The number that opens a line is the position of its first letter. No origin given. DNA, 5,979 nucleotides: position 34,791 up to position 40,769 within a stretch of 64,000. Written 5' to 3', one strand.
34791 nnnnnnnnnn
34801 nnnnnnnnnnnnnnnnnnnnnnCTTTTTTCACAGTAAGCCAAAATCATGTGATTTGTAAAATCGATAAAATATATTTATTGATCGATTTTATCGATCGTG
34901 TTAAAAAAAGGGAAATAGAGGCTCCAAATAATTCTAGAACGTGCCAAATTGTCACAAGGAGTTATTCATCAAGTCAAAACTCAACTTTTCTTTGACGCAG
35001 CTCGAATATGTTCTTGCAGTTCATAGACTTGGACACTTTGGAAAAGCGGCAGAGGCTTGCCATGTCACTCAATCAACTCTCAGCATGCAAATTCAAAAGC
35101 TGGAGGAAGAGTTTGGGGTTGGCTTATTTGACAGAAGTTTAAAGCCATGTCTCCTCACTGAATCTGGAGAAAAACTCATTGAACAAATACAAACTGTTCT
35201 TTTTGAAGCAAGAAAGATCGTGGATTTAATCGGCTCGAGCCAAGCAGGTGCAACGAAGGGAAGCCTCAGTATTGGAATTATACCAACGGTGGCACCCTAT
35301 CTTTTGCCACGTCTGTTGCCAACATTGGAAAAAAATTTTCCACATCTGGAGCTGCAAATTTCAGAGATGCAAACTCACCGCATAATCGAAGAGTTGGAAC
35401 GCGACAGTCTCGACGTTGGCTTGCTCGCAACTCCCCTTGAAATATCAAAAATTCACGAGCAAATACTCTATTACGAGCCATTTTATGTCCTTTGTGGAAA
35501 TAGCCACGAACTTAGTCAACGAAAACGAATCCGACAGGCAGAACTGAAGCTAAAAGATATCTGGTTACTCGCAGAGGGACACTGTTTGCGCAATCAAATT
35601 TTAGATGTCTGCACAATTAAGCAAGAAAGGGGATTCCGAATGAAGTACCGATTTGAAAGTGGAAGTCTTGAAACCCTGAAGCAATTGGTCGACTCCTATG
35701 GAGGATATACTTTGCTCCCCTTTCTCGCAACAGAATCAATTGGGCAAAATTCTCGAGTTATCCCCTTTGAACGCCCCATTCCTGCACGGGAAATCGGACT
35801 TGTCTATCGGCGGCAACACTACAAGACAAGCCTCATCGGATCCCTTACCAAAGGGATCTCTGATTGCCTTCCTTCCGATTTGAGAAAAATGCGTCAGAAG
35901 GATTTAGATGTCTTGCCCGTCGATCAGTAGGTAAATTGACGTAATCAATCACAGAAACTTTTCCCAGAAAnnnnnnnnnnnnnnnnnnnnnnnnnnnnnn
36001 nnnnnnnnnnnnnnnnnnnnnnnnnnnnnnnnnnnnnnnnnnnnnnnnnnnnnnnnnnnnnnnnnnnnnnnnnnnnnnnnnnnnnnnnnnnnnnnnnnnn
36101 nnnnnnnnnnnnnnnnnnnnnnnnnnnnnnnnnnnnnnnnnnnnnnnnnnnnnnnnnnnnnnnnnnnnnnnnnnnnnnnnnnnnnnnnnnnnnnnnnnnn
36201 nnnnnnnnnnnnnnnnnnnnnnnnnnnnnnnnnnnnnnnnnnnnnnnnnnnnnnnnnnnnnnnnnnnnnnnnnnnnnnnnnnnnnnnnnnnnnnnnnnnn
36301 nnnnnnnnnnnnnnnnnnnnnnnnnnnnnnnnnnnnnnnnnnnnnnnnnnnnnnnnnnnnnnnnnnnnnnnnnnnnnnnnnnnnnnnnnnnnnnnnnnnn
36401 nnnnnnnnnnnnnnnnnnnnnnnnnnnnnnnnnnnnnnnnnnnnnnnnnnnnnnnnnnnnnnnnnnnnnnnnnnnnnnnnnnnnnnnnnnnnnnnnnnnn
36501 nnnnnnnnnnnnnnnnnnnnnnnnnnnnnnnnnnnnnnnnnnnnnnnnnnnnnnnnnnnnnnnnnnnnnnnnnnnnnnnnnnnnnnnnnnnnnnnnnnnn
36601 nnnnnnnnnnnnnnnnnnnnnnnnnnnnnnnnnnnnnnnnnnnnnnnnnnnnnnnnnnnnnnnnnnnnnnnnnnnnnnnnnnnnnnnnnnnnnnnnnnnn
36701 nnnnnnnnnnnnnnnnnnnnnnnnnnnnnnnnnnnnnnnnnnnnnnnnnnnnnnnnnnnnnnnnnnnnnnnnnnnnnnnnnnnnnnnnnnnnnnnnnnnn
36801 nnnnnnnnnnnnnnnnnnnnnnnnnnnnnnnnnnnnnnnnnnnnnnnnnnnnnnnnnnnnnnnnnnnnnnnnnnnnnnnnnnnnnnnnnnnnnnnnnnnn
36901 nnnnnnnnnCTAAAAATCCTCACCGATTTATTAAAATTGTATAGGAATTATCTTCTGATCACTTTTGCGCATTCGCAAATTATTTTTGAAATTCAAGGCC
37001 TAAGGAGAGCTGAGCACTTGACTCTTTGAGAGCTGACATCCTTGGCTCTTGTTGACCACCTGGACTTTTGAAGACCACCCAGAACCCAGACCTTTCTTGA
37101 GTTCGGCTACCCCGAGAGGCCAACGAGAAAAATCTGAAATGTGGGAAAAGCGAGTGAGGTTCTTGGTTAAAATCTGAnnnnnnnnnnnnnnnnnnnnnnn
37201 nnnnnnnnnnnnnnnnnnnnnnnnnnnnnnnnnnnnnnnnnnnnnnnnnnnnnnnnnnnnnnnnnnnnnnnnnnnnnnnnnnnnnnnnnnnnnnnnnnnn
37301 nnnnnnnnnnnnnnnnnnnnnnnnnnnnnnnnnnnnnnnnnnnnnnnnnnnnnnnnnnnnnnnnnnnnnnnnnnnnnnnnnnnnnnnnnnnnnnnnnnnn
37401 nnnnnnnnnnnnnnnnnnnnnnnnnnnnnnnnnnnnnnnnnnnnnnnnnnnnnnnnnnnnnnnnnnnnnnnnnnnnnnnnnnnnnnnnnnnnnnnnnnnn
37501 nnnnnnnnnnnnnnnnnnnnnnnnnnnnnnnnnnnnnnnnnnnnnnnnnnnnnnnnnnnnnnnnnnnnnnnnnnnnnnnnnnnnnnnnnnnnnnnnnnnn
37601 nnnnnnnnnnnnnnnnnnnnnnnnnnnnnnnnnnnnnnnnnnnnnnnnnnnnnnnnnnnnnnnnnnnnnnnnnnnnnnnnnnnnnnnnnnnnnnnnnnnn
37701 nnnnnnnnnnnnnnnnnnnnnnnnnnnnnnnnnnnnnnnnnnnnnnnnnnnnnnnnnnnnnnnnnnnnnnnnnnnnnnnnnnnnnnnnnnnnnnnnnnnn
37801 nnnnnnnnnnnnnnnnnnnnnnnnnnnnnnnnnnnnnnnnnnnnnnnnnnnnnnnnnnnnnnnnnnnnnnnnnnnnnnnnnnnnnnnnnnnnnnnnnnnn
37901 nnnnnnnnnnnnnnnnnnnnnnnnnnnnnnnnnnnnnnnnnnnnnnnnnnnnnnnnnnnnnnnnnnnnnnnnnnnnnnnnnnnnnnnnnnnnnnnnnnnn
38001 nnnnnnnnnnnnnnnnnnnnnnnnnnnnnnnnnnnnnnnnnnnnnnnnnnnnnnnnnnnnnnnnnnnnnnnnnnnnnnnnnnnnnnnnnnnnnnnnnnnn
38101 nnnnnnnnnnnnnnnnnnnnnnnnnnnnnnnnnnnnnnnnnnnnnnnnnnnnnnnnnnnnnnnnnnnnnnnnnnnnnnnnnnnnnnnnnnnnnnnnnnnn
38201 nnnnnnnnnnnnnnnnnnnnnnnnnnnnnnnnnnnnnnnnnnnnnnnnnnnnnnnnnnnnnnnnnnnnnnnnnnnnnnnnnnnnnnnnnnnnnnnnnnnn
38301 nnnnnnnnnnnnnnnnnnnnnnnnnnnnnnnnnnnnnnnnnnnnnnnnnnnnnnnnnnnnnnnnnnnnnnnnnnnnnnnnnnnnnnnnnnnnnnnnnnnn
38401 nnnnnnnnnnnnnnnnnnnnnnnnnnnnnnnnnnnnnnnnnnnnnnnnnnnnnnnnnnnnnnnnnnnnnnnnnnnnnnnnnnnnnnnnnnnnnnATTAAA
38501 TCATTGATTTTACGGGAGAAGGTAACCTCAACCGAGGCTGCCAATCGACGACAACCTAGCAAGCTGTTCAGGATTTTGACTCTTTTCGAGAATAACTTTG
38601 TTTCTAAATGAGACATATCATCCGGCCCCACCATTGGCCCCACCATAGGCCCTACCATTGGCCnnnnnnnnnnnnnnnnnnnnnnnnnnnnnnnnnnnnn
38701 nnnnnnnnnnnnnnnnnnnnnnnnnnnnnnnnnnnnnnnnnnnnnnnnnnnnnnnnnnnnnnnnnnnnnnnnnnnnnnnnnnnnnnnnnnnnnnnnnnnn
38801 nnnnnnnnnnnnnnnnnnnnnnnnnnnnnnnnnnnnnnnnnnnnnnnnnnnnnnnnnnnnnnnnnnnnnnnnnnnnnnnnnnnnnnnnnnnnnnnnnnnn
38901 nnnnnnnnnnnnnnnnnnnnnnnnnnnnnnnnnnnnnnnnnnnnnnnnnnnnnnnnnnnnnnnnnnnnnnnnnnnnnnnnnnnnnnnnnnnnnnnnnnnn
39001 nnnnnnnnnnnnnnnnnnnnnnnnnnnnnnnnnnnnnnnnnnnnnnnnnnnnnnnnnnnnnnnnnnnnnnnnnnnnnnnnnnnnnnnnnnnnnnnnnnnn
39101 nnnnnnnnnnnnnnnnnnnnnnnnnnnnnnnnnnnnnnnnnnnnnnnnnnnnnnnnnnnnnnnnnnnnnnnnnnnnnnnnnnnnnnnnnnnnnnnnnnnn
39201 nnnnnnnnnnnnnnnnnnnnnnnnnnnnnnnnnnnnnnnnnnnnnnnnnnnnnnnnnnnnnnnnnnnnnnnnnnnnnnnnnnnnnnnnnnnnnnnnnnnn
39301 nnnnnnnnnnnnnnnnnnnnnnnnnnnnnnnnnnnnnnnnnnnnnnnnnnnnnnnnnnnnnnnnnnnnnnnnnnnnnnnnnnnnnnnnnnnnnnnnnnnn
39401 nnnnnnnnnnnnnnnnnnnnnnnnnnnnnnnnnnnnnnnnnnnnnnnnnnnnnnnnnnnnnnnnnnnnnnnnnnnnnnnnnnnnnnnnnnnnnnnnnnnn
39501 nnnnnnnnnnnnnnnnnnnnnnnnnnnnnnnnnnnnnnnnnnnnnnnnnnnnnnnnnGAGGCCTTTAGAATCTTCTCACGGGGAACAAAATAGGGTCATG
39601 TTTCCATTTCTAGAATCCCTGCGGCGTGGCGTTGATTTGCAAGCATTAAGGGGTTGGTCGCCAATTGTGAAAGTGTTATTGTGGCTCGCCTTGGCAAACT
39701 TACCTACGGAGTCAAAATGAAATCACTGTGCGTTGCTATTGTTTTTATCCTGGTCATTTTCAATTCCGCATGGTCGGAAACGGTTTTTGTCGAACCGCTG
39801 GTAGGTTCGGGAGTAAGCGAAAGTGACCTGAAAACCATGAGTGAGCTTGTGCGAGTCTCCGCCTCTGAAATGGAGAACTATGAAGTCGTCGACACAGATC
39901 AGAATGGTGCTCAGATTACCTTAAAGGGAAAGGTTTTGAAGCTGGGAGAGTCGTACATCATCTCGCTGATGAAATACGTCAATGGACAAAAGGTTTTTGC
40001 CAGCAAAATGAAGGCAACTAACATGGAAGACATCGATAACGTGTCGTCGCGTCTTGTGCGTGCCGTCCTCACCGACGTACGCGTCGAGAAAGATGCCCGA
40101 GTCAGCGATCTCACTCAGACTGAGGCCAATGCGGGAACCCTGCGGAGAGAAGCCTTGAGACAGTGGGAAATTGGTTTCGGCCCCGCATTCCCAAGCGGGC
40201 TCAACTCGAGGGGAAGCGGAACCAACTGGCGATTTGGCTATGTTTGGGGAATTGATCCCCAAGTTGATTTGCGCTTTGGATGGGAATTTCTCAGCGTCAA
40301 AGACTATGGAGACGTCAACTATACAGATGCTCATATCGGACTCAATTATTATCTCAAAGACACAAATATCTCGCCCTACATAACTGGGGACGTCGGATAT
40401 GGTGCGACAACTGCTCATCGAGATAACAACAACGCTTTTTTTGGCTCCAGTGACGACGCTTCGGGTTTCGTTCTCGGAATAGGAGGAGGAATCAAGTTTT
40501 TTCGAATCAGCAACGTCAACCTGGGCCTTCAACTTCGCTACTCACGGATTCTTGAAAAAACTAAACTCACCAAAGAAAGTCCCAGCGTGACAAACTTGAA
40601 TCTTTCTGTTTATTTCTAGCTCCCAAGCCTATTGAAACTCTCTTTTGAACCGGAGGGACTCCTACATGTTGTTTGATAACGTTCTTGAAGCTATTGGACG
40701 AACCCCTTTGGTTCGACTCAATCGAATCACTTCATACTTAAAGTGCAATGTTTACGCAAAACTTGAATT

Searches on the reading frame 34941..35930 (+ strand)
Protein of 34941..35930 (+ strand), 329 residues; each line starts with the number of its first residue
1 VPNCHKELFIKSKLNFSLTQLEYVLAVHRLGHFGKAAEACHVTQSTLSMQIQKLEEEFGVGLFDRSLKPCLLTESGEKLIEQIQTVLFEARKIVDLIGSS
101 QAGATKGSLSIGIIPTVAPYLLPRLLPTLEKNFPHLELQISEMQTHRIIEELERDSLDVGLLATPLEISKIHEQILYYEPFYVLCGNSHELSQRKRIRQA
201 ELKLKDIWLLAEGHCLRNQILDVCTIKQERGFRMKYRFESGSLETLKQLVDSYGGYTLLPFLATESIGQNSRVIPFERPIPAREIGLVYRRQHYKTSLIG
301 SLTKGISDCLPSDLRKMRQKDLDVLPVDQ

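Call 28: search_protein_families(library=pfam, proteins=[window:34941-35930:+], max_evalue=0.001)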
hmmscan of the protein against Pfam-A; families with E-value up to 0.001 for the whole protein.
window:34941-35930:+ (329 aa): 2 families
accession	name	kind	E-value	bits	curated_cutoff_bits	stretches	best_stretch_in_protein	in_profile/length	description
PF03466.25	LysR_substrate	-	2.8e-38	131.9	28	1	104-299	3-197/209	LysR substrate binding domain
PF00126.33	HTH_1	-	4e-20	72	26.6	1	18-77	1-60/60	Bacterial regulatory helix-turn-helix protein, lysR family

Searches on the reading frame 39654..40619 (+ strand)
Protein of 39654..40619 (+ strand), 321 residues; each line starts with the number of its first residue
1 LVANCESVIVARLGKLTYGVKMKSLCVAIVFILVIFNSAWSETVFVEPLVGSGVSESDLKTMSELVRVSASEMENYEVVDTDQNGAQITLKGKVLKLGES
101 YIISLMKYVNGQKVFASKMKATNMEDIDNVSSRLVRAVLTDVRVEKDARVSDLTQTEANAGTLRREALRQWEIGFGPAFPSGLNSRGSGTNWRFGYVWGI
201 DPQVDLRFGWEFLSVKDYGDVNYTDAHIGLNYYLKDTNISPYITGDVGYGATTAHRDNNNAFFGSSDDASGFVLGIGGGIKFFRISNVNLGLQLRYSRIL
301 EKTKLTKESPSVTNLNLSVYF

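Call 56: search_protein_families(library=pfam, proteins=[window:39654-40619:+], max_evalue=0.0001)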
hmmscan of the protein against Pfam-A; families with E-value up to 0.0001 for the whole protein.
window:39654-40619:+ (321 aa): 1 family
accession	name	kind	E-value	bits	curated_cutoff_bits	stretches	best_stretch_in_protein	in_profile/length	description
PF13505.12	OMP_b-brl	-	2.5e-07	31.5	28.7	1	187-319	43-171/175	Outer membrane protein beta-barrel domain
